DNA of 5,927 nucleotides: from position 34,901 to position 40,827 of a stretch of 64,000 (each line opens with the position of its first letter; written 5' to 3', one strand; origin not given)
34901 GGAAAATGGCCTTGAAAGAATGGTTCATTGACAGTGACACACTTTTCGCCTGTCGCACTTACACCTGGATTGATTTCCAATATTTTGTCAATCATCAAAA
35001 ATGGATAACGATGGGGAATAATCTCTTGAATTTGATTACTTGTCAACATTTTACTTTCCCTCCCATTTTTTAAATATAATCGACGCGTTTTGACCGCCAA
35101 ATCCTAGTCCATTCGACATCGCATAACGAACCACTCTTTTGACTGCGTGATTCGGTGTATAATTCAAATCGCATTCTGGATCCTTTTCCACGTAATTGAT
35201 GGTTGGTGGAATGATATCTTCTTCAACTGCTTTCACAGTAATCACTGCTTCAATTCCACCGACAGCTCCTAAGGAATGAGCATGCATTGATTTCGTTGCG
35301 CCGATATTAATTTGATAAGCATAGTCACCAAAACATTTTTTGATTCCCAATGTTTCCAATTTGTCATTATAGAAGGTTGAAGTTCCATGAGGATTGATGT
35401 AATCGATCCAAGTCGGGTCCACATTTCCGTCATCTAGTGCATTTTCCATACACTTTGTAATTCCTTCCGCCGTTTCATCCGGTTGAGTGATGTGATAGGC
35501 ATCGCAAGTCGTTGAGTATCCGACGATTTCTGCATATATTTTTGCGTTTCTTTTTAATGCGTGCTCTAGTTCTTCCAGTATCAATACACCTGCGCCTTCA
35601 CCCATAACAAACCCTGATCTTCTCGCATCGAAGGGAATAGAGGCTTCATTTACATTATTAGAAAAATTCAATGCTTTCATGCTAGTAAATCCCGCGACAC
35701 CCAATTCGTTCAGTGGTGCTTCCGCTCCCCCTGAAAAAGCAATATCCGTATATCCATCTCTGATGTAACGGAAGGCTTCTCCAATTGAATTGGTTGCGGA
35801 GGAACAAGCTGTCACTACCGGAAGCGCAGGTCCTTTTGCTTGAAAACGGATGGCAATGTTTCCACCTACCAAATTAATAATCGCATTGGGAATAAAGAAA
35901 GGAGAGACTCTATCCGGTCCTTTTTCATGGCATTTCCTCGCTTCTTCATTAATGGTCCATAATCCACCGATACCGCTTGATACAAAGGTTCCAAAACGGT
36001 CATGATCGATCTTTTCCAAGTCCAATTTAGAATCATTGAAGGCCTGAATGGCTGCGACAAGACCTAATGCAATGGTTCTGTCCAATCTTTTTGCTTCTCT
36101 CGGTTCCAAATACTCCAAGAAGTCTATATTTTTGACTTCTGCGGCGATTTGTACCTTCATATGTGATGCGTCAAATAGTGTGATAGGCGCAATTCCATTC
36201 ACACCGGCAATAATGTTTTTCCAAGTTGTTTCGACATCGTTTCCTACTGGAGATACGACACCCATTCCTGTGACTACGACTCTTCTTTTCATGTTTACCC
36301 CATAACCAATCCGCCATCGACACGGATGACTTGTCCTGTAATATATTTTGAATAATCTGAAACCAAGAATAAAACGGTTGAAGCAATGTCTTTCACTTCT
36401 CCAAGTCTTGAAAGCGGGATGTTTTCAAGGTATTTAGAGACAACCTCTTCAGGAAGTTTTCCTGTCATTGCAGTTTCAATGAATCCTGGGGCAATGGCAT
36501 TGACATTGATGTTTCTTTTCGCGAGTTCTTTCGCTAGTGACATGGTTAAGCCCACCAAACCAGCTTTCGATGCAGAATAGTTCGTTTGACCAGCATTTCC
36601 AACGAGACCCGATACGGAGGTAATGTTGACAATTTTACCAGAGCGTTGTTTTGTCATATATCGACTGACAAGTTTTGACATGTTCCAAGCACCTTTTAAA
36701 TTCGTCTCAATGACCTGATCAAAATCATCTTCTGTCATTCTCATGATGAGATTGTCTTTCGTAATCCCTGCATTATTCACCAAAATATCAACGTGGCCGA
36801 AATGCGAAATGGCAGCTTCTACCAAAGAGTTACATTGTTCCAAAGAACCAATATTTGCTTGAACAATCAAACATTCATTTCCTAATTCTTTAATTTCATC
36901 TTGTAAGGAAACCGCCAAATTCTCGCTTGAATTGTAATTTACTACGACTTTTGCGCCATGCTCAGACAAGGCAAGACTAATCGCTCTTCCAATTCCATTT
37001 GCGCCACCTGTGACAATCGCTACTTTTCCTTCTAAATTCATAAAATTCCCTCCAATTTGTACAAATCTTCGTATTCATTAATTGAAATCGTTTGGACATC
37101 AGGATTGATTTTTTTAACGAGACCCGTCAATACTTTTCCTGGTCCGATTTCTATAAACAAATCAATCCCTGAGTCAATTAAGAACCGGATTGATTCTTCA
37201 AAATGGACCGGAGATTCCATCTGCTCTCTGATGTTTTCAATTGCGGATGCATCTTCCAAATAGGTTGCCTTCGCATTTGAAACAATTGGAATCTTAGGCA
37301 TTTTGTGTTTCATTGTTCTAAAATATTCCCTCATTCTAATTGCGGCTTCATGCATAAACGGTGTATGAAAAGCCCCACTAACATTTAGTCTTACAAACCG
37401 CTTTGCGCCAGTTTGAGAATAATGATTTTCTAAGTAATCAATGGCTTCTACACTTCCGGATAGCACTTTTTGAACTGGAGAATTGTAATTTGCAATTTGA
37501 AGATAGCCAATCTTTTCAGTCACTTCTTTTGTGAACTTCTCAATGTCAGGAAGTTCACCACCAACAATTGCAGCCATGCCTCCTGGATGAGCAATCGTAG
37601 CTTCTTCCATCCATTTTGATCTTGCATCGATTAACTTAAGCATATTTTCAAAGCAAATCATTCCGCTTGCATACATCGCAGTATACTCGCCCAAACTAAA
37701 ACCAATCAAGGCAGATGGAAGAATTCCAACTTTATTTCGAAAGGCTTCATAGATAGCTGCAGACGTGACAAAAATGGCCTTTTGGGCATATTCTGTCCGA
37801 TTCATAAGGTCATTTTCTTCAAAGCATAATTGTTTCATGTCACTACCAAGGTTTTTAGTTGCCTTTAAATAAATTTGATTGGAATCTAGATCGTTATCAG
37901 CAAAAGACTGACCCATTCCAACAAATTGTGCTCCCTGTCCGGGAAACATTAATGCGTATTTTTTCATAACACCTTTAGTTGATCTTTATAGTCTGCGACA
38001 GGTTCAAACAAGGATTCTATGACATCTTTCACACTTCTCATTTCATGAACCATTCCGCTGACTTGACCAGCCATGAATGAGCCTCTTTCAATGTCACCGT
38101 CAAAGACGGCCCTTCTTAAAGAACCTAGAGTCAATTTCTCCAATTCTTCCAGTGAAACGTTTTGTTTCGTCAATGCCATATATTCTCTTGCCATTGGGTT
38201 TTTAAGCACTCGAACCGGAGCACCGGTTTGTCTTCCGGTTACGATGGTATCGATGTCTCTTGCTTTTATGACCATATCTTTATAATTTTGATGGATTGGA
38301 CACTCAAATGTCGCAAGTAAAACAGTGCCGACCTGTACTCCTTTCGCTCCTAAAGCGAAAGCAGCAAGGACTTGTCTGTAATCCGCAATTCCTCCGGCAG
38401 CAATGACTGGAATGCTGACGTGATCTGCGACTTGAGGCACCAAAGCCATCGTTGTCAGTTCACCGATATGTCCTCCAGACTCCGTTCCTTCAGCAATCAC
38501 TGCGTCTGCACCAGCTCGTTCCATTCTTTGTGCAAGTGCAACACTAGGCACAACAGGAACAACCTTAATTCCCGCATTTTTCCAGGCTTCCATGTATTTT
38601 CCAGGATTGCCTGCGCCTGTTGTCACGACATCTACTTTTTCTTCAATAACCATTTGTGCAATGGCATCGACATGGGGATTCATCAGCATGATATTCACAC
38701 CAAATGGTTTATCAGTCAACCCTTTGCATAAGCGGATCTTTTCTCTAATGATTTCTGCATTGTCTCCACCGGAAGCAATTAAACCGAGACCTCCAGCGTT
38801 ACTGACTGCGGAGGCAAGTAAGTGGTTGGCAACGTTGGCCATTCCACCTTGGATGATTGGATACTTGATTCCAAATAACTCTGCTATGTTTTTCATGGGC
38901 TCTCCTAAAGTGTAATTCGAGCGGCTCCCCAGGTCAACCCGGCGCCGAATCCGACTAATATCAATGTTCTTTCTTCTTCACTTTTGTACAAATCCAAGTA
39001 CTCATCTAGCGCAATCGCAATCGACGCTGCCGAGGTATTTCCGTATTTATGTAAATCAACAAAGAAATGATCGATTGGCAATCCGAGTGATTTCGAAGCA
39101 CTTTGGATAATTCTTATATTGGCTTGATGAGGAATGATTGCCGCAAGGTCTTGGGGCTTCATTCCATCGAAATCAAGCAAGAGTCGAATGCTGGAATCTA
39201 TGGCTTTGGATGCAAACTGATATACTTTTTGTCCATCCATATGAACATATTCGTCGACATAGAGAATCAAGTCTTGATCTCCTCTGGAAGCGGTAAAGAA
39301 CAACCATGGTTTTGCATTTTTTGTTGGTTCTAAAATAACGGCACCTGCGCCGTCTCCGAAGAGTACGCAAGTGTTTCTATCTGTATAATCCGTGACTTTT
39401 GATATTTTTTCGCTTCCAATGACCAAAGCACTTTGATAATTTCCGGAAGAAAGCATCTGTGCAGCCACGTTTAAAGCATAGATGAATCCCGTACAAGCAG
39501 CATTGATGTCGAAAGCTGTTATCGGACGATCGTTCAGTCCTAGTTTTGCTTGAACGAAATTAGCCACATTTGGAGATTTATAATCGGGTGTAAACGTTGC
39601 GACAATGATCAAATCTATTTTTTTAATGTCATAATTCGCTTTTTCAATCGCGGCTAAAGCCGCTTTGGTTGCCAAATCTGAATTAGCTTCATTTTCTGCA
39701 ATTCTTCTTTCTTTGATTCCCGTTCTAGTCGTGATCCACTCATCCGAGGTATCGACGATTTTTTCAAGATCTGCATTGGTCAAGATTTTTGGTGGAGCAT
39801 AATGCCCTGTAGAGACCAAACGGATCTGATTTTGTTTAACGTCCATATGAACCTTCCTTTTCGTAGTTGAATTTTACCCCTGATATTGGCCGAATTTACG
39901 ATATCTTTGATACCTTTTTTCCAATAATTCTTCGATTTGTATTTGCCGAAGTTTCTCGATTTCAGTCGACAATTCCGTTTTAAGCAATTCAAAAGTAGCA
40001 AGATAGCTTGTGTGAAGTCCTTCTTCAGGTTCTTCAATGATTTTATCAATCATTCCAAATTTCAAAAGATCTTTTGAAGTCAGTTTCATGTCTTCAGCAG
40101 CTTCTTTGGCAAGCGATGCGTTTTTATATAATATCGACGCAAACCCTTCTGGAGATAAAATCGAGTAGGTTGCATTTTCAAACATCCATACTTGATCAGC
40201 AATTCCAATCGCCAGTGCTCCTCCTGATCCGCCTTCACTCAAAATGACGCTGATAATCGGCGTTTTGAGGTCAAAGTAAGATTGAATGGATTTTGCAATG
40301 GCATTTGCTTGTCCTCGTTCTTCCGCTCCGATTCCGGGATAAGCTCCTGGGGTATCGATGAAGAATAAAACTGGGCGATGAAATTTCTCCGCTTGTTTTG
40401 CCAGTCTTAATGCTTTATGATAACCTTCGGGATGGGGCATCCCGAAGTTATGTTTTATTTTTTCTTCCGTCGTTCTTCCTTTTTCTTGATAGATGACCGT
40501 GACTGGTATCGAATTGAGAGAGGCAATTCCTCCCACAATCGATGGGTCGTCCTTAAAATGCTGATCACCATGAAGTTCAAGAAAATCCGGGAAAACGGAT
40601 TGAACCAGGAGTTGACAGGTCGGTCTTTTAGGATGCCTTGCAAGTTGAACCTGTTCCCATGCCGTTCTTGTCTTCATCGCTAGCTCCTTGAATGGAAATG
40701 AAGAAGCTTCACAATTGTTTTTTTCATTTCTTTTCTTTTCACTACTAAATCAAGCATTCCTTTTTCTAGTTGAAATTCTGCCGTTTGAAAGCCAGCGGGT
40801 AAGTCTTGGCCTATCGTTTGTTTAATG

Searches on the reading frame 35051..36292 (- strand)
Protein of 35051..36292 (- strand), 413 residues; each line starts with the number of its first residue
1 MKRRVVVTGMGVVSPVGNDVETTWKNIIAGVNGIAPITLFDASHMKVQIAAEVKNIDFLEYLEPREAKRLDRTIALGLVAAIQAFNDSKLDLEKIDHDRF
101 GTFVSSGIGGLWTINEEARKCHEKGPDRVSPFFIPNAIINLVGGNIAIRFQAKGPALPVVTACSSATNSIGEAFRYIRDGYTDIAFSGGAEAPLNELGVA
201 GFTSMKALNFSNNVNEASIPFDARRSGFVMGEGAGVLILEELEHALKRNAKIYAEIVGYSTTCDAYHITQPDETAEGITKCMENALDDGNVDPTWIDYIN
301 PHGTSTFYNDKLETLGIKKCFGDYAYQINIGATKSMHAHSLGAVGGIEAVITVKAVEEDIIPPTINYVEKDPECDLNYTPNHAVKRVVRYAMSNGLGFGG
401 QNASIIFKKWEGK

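Call 70: search_protein_families(library=pfam, proteins=[window:35051-36292:-], max_evalue=0.0001)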
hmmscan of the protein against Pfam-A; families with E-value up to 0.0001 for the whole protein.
window:35051-36292:- (413 aa): 2 families
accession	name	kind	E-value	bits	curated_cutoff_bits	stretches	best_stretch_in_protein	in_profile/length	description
PF00109.32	ketoacyl-synt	-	1.7e-53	182.3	20.8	1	3-245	2-252/252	Beta-ketoacyl synthase, N-terminal domain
PF02801.28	Ketoacyl-synt_C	-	1.1e-31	109.7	20.8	1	253-367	1-118/119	Beta-ketoacyl synthase, C-terminal domain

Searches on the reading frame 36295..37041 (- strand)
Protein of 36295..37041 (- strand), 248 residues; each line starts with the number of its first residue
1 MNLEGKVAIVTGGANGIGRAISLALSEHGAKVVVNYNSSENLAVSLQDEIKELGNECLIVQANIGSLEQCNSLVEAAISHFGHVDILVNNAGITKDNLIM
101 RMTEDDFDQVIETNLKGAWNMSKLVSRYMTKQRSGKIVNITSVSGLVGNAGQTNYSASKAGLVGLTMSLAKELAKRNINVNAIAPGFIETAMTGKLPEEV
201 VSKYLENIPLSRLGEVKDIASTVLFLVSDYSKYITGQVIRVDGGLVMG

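Call 70: search_protein_families(library=pfam, proteins=[window:36295-37041:-], max_evalue=0.0001)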
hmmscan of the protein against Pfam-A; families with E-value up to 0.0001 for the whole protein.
window:36295-37041:- (248 aa): 4 families
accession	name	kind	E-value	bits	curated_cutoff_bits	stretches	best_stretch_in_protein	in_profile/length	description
PF13561.12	adh_short_C2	-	3.2e-68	230.3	27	1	14-245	3-235/236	Enoyl-(Acyl carrier protein) reductase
PF00106.31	adh_short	-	7.6e-64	215.2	26.6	1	6-198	1-192/195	short chain dehydrogenase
PF08659.16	KR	-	1.2e-24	87.6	22.6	1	9-165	4-159/180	KR domain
PF23441.1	SDR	-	4.4e-06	26.7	27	1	132-246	137-256/258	SDR-like rossmann domain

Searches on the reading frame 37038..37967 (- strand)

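Call 70: search_protein_families(library=pfam, proteins=[window:37038-37967:-], max_evalue=0.0001)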
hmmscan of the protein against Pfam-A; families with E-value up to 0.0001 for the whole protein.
window:37038-37967:- (309 aa): 1 family
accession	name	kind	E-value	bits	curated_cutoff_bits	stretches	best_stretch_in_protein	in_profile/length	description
PF00698.26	Acyl_transf_1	-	1.6e-30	107.1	32.7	1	7-286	3-277/319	Acyl transferase domain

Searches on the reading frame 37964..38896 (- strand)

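Call 70: search_protein_families(library=pfam, proteins=[window:37964-38896:-], max_evalue=0.0001)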
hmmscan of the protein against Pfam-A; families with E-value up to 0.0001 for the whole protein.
window:37964-38896:- (310 aa): 6 families
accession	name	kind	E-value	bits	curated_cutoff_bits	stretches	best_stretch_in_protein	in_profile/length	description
PF03060.21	NMO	-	8.1e-70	236.2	28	1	5-297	5-329/331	Nitronate monooxygenase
PF00478.31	IMPDH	-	2.8e-08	33.6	25.6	1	8-202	31-248/345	IMP dehydrogenase / GMP reductase domain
PF00977.27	His_biosynth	-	6.2e-07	29.5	23.6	1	118-194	148-223/228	Histidine biosynthesis protein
PF04481.18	DUF561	-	1.1e-06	28.5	21.6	1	118-218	134-236/243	Protein of unknown function (DUF561)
PF05690.20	ThiG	-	1.2e-06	28.5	23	1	107-193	121-207/247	Thiazole biosynthesis protein ThiG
PF01070.24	FMN_dh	-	8.7e-05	22.2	24.9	0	120-194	230-306/350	FMN-dependent dehydrogenase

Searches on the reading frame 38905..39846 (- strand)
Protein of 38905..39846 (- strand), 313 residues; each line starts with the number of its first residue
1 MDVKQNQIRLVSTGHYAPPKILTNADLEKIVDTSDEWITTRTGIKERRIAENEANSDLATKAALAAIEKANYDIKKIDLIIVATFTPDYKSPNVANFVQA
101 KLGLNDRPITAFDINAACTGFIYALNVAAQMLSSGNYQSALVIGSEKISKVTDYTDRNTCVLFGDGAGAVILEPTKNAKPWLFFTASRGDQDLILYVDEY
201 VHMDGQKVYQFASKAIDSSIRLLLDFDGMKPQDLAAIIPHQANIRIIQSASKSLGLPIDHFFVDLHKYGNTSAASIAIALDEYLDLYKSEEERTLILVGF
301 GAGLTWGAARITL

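Call 70: search_protein_families(library=pfam, proteins=[window:38905-39846:-], max_evalue=0.0001)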
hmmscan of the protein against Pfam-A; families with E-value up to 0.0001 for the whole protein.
window:38905-39846:- (313 aa): 3 families
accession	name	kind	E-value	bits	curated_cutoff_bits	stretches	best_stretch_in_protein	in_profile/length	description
PF08545.16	ACP_syn_III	-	3.5e-31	107.4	24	1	112-179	1-68/80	3-Oxoacyl-[acyl-carrier-protein (ACP)] synthase III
PF08541.16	ACP_syn_III_C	-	2.8e-28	98.3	26.6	1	225-311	2-88/90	3-Oxoacyl-[acyl-carrier-protein (ACP)] synthase III C terminal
PF00108.29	Thiolase_N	-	8.5e-12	45.4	26.4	1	40-157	7-124/260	Thiolase, N-terminal domain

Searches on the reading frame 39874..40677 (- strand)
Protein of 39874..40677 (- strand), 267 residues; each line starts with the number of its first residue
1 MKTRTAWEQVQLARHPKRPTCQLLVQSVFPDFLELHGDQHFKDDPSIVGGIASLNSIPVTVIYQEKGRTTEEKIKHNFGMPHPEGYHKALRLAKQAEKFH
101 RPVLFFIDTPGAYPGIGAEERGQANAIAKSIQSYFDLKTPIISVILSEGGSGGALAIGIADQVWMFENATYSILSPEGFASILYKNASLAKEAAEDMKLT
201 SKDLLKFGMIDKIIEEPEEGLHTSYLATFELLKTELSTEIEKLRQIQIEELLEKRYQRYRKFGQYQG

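Call 70: search_protein_families(library=pfam, proteins=[window:39874-40677:-], max_evalue=0.0001)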
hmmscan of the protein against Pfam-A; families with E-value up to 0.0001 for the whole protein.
window:39874-40677:- (267 aa): 2 families
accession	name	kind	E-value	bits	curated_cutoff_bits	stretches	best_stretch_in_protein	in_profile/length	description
PF03255.19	ACCA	-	1e-115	386.7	23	1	5-263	52-310/310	Acetyl co-enzyme A carboxylase carboxyltransferase-like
PF01039.27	Carboxyl_trans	-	2e-19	70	22.3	1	45-221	282-446/493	Carboxyl transferase domain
